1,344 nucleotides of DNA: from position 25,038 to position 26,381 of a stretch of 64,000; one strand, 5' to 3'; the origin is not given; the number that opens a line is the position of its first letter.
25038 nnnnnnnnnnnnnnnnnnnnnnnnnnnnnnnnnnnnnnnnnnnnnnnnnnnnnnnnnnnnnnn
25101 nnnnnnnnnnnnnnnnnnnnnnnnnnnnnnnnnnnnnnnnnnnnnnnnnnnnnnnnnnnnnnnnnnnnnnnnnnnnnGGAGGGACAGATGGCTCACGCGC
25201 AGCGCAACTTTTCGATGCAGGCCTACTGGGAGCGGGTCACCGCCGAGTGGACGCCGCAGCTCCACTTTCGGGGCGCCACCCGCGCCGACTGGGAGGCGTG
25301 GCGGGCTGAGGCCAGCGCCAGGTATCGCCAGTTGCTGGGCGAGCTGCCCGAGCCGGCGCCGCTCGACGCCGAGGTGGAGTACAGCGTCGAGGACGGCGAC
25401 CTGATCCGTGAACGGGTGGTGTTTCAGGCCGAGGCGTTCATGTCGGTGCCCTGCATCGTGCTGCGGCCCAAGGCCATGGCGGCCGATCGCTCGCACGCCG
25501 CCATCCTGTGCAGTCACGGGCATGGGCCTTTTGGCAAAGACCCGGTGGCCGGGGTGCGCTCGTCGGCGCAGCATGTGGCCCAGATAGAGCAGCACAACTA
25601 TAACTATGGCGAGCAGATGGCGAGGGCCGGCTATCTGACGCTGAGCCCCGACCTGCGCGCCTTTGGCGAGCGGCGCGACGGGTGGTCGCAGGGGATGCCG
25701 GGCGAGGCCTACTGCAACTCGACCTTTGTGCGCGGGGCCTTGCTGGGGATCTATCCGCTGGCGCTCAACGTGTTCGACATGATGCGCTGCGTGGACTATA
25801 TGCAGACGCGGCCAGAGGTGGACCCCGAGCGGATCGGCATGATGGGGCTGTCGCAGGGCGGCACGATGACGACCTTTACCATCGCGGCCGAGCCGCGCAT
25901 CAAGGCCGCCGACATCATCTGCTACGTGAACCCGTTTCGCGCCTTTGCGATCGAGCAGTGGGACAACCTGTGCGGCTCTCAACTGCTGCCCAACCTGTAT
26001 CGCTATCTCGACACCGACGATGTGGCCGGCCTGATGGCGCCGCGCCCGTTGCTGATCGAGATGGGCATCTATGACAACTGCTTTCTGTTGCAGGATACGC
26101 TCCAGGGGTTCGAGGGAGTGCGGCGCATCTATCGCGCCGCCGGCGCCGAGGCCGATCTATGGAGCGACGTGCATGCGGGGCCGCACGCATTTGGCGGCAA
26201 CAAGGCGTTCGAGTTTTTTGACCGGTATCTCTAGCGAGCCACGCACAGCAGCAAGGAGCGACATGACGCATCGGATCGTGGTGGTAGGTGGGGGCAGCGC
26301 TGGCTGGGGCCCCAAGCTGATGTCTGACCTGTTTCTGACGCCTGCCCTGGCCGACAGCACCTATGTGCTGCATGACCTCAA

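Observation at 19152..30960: Glucuronoxylan-side-chain utilisation locus: sugar ABC importer, fused two-domain CE15-like esterase, CE7-like esterase, tandem GH4 paralogs, ROK repressor and NagB-family enzyme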

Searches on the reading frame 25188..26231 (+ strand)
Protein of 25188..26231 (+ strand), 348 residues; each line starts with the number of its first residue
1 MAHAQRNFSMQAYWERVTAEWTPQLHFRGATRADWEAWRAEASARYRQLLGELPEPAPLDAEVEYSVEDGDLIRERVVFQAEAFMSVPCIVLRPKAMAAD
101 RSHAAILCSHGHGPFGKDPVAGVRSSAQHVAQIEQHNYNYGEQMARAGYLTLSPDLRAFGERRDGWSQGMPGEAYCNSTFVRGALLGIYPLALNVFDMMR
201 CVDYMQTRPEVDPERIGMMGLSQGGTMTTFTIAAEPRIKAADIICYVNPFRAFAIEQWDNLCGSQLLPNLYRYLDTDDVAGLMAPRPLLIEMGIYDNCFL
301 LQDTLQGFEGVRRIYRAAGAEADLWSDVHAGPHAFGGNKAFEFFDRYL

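Call 4: search_protein_families(library=pfam, proteins=[window:25188-26231:+], max_evalue=0.01)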
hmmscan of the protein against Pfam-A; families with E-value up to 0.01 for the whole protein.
seq(348 aa): 7 families
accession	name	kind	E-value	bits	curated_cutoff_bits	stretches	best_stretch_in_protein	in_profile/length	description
PF12715.13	Abhydrolase_7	-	4.5e-12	46.3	21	1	5-299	17-319/388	Abhydrolase family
PF05448.18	AXE1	-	1.3e-06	27.8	21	1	146-242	107-204/321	Acetyl xylan esterase (AXE1)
PF00326.27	Peptidase_S9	-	4.4e-06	26.8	22.6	1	197-237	47-87/213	Prolyl oligopeptidase family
PF01738.24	DLH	-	1.2e-05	25.5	21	1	139-241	32-124/217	Dienelactone hydrolase family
PF08840.17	BAAT_C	-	0.00094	19.7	20.9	1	201-241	9-49/210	BAAT / Acyl-CoA thioester hydrolase C terminal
PF22244.2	GCE_fung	-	0.0045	17.3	27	0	199-239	88-130/231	Glucuronyl esterase, fungi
PF00561.26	Abhydrolase_1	-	0.0094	16.1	25.8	0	142-234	21-89/245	alpha/beta hydrolase fold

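Call 5: search_protein_families(library=ncbifam, proteins=[window:25188-26231:+], max_evalue=0.001)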
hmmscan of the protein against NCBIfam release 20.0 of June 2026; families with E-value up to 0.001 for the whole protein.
window:25188-26231:+ (348 aa): 3 families
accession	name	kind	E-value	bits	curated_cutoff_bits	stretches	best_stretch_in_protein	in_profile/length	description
NF033523.0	lasso_peptidase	equivalog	1.4e-06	27.4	400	1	199-243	479-523/638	Atxe2 family lasso peptide isopeptidase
NF047920.1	lactonase_UilS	equivalog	1.9e-06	27.8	400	1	140-240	44-124/285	UilS family quorum-quenching N-acyl-homoserine lactonase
NF050058.1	e_dPHAscl_type1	hypoth_equivalog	1.9e-05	24.3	150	1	200-241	90-131/276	extracellular catalytic domain type 1 short-chain-length polyhydroxyalkanoate depolymerase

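Call 25: search_solved_structures(query=window:25188-26231:+, max_evalue=0.1, show_alignments=1)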
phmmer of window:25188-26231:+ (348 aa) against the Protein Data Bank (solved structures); distinct sequences matched with E-value up to 0.1: 26.
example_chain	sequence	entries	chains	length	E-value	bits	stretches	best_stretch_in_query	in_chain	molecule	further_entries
3fcy_A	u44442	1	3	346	2.4e-05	27.2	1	128-258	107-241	Xylan esterase 1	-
6fkx_C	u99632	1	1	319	3.9e-05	26.5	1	127-251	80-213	Acetyl xylan esterase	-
6fkx_B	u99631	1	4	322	4e-05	26.5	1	127-251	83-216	Acetyl xylan esterase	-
6fkx_A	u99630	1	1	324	4.1e-05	26.5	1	127-251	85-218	Acetyl xylan esterase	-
2xlb_A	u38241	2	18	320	0.00061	22.6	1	193-249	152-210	ACETYL XYLAN ESTERASE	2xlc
3fvr_A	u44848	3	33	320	0.00067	22.5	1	194-249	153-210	Acetyl xylan esterase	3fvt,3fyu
2hdw_A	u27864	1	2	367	0.0011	21.7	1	192-241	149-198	Hypothetical protein PA2218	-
3g8y_A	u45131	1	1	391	0.0014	21.4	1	20-303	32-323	SusD/RagB-associated esterase-like protein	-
3fyt_A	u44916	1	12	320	0.0017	21.1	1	194-249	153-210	Acetyl xylan esterase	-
8b4u_A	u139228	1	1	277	0.0018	21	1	195-244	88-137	Alpha/beta hydrolase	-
2ecf_A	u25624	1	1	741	0.0022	20.8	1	183-234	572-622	Dipeptidyl peptidase IV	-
7qjm_A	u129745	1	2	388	0.0024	20.6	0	190-241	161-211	alpha/beta-hydrolase (202)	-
3fyu_B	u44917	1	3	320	0.0027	20.5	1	194-249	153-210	Acetyl xylan esterase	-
9pjb_A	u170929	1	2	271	0.0028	20.4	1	195-242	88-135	MHETase MHT043-5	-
5xb6_A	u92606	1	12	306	0.0037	20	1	195-262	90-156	Uncharacterized protein YcjY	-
3nuz_A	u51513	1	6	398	0.066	15.9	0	102-297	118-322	Putative acetyl xylan esterase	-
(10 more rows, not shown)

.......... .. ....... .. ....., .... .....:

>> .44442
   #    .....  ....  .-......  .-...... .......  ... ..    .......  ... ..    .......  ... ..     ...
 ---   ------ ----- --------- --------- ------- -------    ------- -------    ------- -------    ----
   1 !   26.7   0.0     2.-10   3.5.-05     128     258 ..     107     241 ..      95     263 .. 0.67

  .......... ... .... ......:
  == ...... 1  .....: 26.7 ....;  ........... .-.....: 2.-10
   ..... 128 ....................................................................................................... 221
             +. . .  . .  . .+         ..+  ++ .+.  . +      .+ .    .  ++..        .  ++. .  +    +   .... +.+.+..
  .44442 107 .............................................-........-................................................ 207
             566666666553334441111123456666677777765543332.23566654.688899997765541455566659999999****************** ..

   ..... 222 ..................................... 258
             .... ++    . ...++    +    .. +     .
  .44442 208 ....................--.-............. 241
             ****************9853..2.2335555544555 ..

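Call 36: find_homologous_proteins(query=window:25188-26231:+, max_evalue=0.00001)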
Query window:25188-26231:+ (348 aa): 957 proteins with E <= 0.00001 among 5197 candidates; the best 120 are listed.
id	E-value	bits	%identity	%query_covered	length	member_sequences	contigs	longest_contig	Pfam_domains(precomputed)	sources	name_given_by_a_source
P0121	7.1e-214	728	88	100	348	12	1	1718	PF12715.14,PF01738.25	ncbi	-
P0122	4.2e-183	627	78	95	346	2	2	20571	PF12715.14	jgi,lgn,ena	-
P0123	2.2e-180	618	75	99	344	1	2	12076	PF12715.14,PF05448.19,PF22244.3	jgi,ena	-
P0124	2.4e-180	618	74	99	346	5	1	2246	PF12715.14,PF05448.19,PF01738.25,PF22244.3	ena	-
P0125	5.4e-178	610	72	99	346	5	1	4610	PF12715.14,PF22244.3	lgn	-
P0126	7.6e-177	606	74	99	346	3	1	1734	PF12715.14,PF22244.3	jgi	jgi:hypothetical protein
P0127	1.4e-175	602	73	100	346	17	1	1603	PF12715.14,PF05448.19,PF01738.25,PF22244.3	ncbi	-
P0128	3.1e-172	591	71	99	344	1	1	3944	PF00326.28,PF12715.14,PF05448.19,PF01738.25,PF08840.18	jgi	jgi:hypothetical protein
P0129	3.2e-169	581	71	100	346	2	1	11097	PF12715.14,PF05448.19,PF22244.3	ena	-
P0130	1.1e-168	579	72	100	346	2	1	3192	PF12715.14,PF05448.19,PF22244.3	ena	-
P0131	1.2e-168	579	71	100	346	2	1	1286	PF12715.14,PF05448.19,PF01738.25,PF22244.3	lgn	-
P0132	2.4e-168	578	68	100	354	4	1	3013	PF12715.14,PF22244.3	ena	-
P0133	2.4e-168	578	71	97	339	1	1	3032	PF12715.14,PF05448.19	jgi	jgi:hypothetical protein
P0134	3.9e-166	571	71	99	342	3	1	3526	PF12715.14,PF22244.3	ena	-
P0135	5.5e-166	570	70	100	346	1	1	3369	PF12715.14,PF22244.3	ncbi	-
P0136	6.1e-166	570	71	100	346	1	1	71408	PF12715.14,PF05448.19,PF01738.25,PF22244.3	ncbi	-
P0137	7.0e-166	570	69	100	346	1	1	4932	PF12715.14,PF22244.3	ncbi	-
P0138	3.1e-164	565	67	99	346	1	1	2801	PF12715.14,PF01738.25,PF22244.3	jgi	jgi:hypothetical protein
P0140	1.3e-163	563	70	100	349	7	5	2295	PF12715.14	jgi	jgi:hypothetical protein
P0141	4.5e-163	561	70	100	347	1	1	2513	PF12715.14,PF01738.25,PF22244.3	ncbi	-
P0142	6.7e-163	560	69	99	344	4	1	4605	PF12715.14,PF01738.25,PF22244.3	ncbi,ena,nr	ncbi:MAG TPA: hypothetical protein GX509_04120 [Firmicutes bacterium]|nr:hypothetical protein [Bacil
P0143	1.3e-162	559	70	100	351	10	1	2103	PF02129.25,PF12715.14,PF05448.19,PF01738.25,PF22244.3,PF00561.27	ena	-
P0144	2.1e-162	559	68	100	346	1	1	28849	PF00326.28,PF12715.14,PF05448.19,PF01738.25,PF22244.3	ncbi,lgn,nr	ncbi:MAG: acetylxylan esterase [Anaerolineae bacterium]|nr:acetylxylan esterase [Anaerolineae bacter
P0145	5.5e-162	557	68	99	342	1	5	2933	PF12715.14,PF01738.25,PF22244.3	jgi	jgi:dienelactone hydrolase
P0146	1.4e-161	556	69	100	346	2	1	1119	PF02129.25,PF00326.28,PF12715.14,PF05448.19,PF22244.3,PF00561.27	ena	-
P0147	1.7e-161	556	68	100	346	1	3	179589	PF12715.14,PF22244.3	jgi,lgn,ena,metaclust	metaclust:\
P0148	2.3e-161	555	69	100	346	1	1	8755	PF12715.14,PF01738.25,PF22244.3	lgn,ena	-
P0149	3.8e-161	555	69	99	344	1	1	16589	PF00326.28,PF12715.14,PF05448.19,PF01738.25,PF22244.3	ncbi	-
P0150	4.6e-161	554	68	100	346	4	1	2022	PF12715.14,PF05448.19,PF01738.25,PF22244.3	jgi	-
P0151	4.7e-161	554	67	100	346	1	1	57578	PF12715.14,PF01738.25,PF22244.3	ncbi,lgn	-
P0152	5.2e-161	554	67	100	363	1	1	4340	PF12715.14,PF01738.25,PF22244.3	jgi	jgi:dienelactone hydrolase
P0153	8.2e-161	553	68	100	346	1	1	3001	PF12715.14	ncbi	-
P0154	1.1e-160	553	67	100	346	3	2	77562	PF12715.14,PF22244.3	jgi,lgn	jgi:dienelactone hydrolase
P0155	1.6e-160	553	68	100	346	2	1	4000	PF12715.14,PF05448.19,PF22244.3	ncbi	-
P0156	1.9e-160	552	68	100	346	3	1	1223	PF12715.14,PF05448.19,PF01738.25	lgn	-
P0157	2.5e-160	552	69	100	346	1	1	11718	PF00326.28,PF12715.14,PF05448.19,PF01738.25,PF22244.3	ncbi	ncbi:MAG: dienelactone hydrolase family protein [Anaerolineae bacterium]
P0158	4.2e-160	551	66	100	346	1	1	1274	PF12715.14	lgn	-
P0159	4.8e-160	551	67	100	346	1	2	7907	PF12715.14,PF22244.3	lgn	-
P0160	6.7e-160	550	68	100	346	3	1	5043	PF12715.14,PF05448.19,PF01738.25,PF22244.3,PF00561.27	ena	-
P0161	9.2e-160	550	68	100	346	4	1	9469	PF12715.14,PF05448.19,PF01738.25,PF22244.3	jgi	-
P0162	1.8e-159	549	71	97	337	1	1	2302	PF12715.14,PF22244.3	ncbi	-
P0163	2.3e-159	549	67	100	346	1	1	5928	PF12715.14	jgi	-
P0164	2.7e-159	548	68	100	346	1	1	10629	PF12715.14,PF01738.25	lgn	-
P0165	2.8e-159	548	66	100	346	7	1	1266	PF02129.25,PF12715.14,PF01738.25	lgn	-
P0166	4.7e-159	548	71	97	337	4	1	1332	PF12715.14,PF22244.3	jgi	jgi:dienelactone hydrolase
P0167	4.9e-159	548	67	99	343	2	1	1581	PF12715.14,PF01738.25,PF22244.3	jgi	jgi:hypothetical protein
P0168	7.5e-159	547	67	99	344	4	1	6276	PF12715.14,PF05448.19,PF01738.25,PF22244.3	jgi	jgi:acetyl esterase/lipase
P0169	9.3e-159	547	65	100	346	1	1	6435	PF00326.28,PF12715.14,PF05448.19,PF01738.25,PF22244.3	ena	-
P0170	1.2e-158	546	66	99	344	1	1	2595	PF12715.14,PF22244.3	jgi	-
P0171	1.3e-158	546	65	99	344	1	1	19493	PF12715.14,PF22244.3,PF08840.18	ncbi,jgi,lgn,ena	ncbi:MAG: alpha/beta hydrolase family protein [Phycisphaerae bacterium]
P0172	2.5e-158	545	69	99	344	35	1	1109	PF00326.28,PF12715.14,PF05448.19,PF01738.25,PF22244.3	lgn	-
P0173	2.8e-158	545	67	100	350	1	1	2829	PF12715.14,PF22244.3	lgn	-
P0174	5.3e-158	544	66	99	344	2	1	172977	PF12715.14,PF01738.25,PF22244.3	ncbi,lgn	-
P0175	5.7e-158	544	67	100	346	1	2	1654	PF12715.14,PF05448.19,PF01738.25,PF22244.3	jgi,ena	-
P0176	5.9e-158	544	66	100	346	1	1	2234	PF12715.14,PF01738.25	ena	-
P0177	8.0e-158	544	65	100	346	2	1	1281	PF12715.14,PF01738.25,PF22244.3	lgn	-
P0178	1.6e-157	543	66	100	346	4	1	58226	PF00326.28,PF12715.14,PF01738.25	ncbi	ncbi:MAG: alpha/beta hydrolase family protein [Candidatus Omnitrophota bacterium]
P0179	2.9e-157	542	68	100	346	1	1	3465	PF12715.14,PF05448.19,PF22244.3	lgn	-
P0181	3.2e-157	542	66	100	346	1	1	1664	PF12715.14,PF01738.25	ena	-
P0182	3.5e-157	542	65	99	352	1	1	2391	PF12715.14,PF01738.25,PF22244.3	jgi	jgi:dienelactone hydrolase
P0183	4.6e-157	541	66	99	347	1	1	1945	PF12715.14,PF05448.19,PF01738.25,PF08840.18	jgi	jgi:predicted esterase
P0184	6.4e-157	541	67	99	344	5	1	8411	PF00326.28,PF12715.14,PF05448.19,PF01738.25,PF22244.3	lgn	-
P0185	8.2e-157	540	67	99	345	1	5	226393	PF12715.14,PF01738.25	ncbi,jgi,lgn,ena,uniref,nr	ncbi:MAG TPA: alpha/beta hydrolase family protein [bacterium]|uniref:Abhydrolase family protein n=1 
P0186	8.8e-157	540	68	97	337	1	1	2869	PF12715.14,PF05448.19,PF01738.25,PF22244.3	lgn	-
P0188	2.8e-156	539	66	99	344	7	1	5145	PF12715.14,PF22244.3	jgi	jgi:hypothetical protein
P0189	2.9e-156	539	66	99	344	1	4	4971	PF12715.14,PF22244.3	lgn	-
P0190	3.7e-156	538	64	100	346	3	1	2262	PF12715.14,PF22244.3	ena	-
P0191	6.2e-156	537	67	99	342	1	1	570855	PF12715.14,PF05448.19,PF01738.25,PF22244.3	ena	-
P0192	8.7e-156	537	65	99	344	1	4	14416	PF12715.14,PF22244.3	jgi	-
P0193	9.2e-156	537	66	100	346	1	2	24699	PF12715.14,PF01738.25,PF22244.3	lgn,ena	-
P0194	9.5e-156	537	65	97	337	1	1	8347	PF12715.14,PF22244.3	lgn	-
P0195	9.8e-156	537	66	100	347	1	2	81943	PF12715.14,PF22244.3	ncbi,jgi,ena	ncbi:MAG: alpha/beta hydrolase family protein [Candidatus Ratteibacteria bacterium]|jgi:hypothetical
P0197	1.5e-155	536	65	99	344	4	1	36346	PF12715.14,PF22244.3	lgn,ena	-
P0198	3.5e-155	535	68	100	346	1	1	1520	PF12715.14,PF01738.25,PF22244.3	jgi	jgi:hypothetical protein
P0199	4.0e-155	535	66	100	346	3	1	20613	PF12715.14,PF05448.19,PF01738.25,PF22244.3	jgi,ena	-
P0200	4.1e-155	535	63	99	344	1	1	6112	PF12715.14,PF01738.25,PF22244.3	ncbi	-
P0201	5.3e-155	534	66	100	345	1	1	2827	PF12715.14,PF05448.19,PF01738.25,PF22244.3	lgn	-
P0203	1.2e-154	533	68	97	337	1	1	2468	PF12715.14,PF22244.3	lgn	-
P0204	1.3e-154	533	66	100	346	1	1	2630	PF12715.14,PF05448.19,PF01738.25,PF22244.3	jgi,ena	-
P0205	1.4e-154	533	67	97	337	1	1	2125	PF12715.14,PF05448.19,PF01738.25,PF22244.3,PF00561.27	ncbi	-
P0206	2.1e-154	532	63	99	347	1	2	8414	PF00326.28,PF12715.14,PF01738.25,PF22244.3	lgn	-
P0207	4.3e-154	531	66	99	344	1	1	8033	PF12715.14,PF05448.19,PF22244.3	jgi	-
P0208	7.7e-154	531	66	100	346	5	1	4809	PF12715.14,PF05448.19,PF01738.25,PF22244.3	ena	-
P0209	2.0e-153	529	66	100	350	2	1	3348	PF12715.14,PF22244.3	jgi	jgi:hypothetical protein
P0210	2.3e-153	529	64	99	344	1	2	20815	PF12715.14,PF05448.19,PF22244.3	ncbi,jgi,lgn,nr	ncbi:MAG: acetylxylan esterase [Firmicutes bacterium]|nr:acetylxylan esterase [Bacillota bacterium]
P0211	2.4e-153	529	65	99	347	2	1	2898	PF12715.14,PF22244.3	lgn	-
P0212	2.4e-153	529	66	100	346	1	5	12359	PF12715.14,PF05448.19,PF01738.25,PF22244.3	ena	-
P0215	4.1e-153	528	65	99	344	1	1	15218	PF12715.14,PF22244.3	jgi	jgi:dienelactone hydrolase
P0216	8.7e-153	527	65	100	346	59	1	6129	PF12715.14,PF01738.25,PF22244.3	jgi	jgi:dienelactone hydrolase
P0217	1.4e-152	526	66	99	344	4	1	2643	PF00326.28,PF12715.14,PF05448.19,PF01738.25,PF22244.3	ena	-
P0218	1.8e-152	526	66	97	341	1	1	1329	PF12715.14,PF22244.3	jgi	-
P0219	2.0e-152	526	65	95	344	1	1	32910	PF12715.14,PF05448.19,PF01738.25,PF22244.3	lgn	-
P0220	2.4e-152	526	64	99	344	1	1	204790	PF12715.14,PF01738.25,PF22244.3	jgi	jgi:dienelactone hydrolase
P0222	3.2e-152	525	65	100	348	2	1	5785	PF12715.14,PF05448.19,PF22244.3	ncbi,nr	ncbi:MAG: acetylxylan esterase [Lentisphaerae bacterium]|nr:acetylxylan esterase [Lentisphaerota bac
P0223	3.5e-152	525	63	99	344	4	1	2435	PF12715.14,PF22244.3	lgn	-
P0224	4.3e-152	525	65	100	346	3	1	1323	PF12715.14,PF01738.25,PF22244.3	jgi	jgi:dienelactone hydrolase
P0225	5.3e-152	524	64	99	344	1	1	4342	PF12715.14,PF22244.3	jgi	jgi:hypothetical protein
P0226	7.3e-152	524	65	99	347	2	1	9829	PF02129.25,PF00326.28,PF12715.14,PF05448.19,PF01738.25,PF22244.3,PF00561.27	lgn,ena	-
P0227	1.1e-151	523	65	100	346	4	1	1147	PF00326.28,PF12715.14,PF05448.19,PF01738.25,PF22244.3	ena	-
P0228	1.1e-151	523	63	99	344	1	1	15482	PF12715.14,PF22244.3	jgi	jgi:dienelactone hydrolase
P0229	1.2e-151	523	66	100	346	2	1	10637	PF12715.14,PF22244.3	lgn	-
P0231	1.6e-151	523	65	97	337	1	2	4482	PF12715.14,PF22244.3,PF08840.18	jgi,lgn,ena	-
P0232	2.1e-151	523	65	100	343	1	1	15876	PF12715.14,PF05448.19,PF01738.25,PF22244.3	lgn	-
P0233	2.3e-151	522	64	99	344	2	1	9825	PF00326.28,PF12715.14,PF05448.19,PF01738.25,PF22244.3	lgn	-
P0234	4.2e-151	522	64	99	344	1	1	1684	PF12715.14,PF22244.3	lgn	-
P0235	7.0e-151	521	64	99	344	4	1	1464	PF12715.14,PF01738.25,PF22244.3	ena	-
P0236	7.0e-151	521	64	97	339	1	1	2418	PF02129.25,PF12715.14,PF01738.25,PF00561.27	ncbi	-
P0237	2.3e-150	519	65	99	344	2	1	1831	PF00326.28,PF12715.14,PF05448.19,PF01738.25,PF22244.3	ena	-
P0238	2.5e-150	519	65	100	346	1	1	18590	PF00326.28,PF12715.14,PF05448.19,PF01738.25,PF22244.3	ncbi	-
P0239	3.4e-150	519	63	99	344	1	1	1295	PF12715.14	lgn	-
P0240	3.5e-150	518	64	99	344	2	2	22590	PF12715.14,PF05448.19,PF01738.25,PF22244.3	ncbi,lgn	-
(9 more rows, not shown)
